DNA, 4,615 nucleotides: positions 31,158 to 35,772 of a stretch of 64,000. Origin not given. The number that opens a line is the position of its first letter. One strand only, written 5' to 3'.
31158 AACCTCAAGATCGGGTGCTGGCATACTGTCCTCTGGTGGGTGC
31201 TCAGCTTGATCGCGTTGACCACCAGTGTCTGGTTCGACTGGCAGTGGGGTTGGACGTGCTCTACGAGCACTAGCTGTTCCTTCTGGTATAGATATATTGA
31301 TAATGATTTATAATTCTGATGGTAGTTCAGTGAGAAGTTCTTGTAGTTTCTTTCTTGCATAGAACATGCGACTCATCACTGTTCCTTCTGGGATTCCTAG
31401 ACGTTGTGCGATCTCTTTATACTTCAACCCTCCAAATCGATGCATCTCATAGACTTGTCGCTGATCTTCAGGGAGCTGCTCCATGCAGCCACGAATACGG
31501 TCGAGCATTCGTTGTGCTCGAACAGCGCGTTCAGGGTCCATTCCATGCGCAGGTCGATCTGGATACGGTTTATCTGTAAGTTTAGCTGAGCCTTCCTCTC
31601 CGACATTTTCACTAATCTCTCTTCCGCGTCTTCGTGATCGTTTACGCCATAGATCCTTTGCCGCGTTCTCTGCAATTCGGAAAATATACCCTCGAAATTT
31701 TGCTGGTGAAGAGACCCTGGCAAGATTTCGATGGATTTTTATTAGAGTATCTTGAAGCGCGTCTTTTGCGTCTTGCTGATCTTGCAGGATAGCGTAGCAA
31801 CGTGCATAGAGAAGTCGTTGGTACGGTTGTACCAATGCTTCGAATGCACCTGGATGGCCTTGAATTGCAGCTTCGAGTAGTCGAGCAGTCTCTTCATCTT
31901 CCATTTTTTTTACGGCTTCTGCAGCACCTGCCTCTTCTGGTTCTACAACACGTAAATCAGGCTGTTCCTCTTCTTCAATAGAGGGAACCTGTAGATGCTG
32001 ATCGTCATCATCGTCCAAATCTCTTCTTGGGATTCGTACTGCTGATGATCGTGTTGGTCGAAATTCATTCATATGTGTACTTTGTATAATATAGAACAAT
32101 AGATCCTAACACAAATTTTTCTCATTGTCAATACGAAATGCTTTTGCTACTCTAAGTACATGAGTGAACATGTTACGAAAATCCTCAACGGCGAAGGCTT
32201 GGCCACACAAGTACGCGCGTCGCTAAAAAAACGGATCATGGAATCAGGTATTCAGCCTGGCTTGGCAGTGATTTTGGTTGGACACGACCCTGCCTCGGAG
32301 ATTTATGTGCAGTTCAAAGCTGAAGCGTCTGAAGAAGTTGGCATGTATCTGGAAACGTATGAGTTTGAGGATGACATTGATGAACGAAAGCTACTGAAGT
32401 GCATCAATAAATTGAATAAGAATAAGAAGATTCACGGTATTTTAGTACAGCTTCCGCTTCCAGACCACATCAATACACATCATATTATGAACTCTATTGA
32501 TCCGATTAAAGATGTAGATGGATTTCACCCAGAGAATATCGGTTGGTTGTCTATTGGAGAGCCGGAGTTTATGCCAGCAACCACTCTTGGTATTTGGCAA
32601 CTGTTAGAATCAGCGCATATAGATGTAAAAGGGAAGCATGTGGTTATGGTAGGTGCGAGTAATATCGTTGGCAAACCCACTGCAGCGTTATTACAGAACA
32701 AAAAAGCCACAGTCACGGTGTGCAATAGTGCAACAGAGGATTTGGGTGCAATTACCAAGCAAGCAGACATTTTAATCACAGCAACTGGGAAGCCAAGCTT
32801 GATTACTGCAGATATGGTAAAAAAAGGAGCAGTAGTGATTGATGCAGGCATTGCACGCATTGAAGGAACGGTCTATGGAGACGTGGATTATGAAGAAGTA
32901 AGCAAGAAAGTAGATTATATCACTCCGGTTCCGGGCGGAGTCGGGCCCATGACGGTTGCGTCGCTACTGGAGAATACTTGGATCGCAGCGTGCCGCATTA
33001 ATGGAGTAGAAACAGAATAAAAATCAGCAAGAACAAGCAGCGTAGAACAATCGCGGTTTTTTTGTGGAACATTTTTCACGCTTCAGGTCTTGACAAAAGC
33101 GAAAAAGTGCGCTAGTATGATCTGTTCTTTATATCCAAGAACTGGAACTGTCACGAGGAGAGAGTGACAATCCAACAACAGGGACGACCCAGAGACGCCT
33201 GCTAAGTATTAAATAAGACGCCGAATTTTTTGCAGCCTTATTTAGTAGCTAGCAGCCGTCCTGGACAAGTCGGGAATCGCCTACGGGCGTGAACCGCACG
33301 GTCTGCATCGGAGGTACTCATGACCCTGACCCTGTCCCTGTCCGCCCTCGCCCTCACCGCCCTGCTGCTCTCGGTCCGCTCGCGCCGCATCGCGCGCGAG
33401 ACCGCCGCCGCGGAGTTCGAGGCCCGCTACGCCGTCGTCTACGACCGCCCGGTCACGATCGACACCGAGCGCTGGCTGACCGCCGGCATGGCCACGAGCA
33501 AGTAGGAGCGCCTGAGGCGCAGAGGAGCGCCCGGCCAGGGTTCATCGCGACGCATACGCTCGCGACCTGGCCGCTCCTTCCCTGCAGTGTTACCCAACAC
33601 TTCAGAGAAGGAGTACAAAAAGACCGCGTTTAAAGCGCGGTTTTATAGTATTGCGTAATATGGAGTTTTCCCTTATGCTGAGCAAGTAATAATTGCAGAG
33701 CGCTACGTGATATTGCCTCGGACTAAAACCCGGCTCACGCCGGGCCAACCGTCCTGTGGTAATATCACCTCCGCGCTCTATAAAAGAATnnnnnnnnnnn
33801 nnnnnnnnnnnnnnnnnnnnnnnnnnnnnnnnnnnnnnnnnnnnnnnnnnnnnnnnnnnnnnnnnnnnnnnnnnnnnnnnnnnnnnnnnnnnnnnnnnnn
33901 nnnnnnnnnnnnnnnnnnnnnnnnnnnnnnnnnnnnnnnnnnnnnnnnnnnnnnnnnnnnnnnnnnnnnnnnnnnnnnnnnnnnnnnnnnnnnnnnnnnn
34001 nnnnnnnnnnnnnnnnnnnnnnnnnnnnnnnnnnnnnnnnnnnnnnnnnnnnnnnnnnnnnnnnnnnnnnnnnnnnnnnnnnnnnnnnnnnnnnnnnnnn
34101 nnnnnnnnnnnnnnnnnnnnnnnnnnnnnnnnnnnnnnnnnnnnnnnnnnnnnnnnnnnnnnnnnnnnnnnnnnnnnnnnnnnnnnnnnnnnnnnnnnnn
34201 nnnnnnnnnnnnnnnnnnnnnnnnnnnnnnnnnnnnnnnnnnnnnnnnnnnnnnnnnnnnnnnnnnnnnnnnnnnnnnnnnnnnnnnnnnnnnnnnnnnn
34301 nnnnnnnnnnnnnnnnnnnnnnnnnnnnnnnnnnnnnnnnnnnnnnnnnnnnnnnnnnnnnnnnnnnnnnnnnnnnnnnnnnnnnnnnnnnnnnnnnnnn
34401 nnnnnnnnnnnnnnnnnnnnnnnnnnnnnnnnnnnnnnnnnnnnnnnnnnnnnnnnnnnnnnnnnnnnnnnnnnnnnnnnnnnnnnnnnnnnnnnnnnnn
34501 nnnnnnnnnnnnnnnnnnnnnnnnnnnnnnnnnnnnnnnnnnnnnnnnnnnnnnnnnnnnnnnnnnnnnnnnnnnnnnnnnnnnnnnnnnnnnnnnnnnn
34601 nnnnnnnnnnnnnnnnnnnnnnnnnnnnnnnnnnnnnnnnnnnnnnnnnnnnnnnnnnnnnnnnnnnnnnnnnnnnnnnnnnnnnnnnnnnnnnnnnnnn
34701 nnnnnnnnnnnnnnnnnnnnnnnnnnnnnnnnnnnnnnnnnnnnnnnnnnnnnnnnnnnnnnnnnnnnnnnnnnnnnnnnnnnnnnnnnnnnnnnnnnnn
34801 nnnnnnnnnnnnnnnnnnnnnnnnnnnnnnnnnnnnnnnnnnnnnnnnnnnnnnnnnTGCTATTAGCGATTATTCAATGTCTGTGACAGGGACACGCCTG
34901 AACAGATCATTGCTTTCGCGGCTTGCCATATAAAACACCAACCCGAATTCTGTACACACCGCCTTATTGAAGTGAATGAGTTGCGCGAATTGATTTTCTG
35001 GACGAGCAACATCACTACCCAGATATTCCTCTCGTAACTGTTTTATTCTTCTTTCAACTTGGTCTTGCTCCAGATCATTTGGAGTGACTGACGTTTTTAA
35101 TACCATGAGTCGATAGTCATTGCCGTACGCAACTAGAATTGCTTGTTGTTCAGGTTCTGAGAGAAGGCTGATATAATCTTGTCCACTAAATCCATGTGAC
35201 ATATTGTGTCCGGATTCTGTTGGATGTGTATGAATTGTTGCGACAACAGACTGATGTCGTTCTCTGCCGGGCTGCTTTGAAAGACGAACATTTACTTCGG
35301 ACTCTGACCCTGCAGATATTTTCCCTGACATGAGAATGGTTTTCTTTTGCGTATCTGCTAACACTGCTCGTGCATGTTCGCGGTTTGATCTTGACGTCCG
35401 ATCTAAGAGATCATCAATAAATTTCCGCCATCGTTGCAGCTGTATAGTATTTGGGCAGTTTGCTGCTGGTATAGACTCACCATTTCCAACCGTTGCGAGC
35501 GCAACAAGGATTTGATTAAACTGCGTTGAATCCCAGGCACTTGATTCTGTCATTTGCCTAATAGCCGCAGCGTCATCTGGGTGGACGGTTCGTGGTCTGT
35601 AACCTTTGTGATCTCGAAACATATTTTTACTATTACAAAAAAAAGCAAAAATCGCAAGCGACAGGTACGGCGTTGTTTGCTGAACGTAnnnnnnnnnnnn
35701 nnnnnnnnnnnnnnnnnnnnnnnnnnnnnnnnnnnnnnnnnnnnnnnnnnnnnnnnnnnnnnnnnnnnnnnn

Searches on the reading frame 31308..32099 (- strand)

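Call 33: search_protein_families(library=pfam, proteins=[window:31308-32099:-], max_evalue=0.001)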
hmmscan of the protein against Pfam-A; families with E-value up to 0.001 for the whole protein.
window:31308-32099:- (263 aa): 4 families
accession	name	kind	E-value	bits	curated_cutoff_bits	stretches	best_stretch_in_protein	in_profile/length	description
PF08281.18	Sigma70_r4_2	-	7.5e-21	74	25.7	1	200-252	2-54/54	Sigma-70, region 4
PF04542.20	Sigma70_r2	-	2.7e-16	59.5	24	1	89-157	1-71/71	Sigma-70 region 2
PF04545.22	Sigma70_r4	-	3.4e-13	49.3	24.1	1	205-254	1-50/50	Sigma-70, region 4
PF07638.17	Sigma70_ECF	-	2.4e-09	37.8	21.1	1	69-255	2-182/185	ECF sigma factor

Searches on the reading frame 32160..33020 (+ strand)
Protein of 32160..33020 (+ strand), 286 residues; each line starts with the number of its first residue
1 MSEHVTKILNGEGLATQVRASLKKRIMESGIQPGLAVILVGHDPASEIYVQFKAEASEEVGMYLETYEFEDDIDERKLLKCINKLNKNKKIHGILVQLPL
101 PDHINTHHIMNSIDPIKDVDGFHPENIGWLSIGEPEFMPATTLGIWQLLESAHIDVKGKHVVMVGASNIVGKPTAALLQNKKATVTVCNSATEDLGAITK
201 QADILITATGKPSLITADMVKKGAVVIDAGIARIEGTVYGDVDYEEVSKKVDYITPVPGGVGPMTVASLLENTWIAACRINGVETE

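Call 33: search_protein_families(library=pfam, proteins=[window:32160-33020:+], max_evalue=0.001)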
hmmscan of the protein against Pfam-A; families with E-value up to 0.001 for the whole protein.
window:32160-33020:+ (286 aa): 2 families
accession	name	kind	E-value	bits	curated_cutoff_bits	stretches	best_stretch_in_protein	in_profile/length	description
PF02882.25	THF_DHG_CYH_C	-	9.6e-65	217.2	27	1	123-279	1-158/160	Tetrahydrofolate dehydrogenase/cyclohydrolase, NAD(P)-binding domain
PF00763.28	THF_DHG_CYH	-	1.4e-37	128.9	32.8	1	9-120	1-115/115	Tetrahydrofolate dehydrogenase/cyclohydrolase, catalytic domain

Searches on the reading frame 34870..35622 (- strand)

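Call 33: search_protein_families(library=pfam, proteins=[window:34870-35622:-], max_evalue=0.001)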
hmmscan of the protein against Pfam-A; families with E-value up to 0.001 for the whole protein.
window:34870-35622:- (250 aa): 1 family
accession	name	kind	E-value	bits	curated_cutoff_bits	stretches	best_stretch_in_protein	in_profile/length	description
PF14220.11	DUF4329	-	1.5e-05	25.4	28.6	1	73-153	12-83/116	Domain of unknown function (DUF4329)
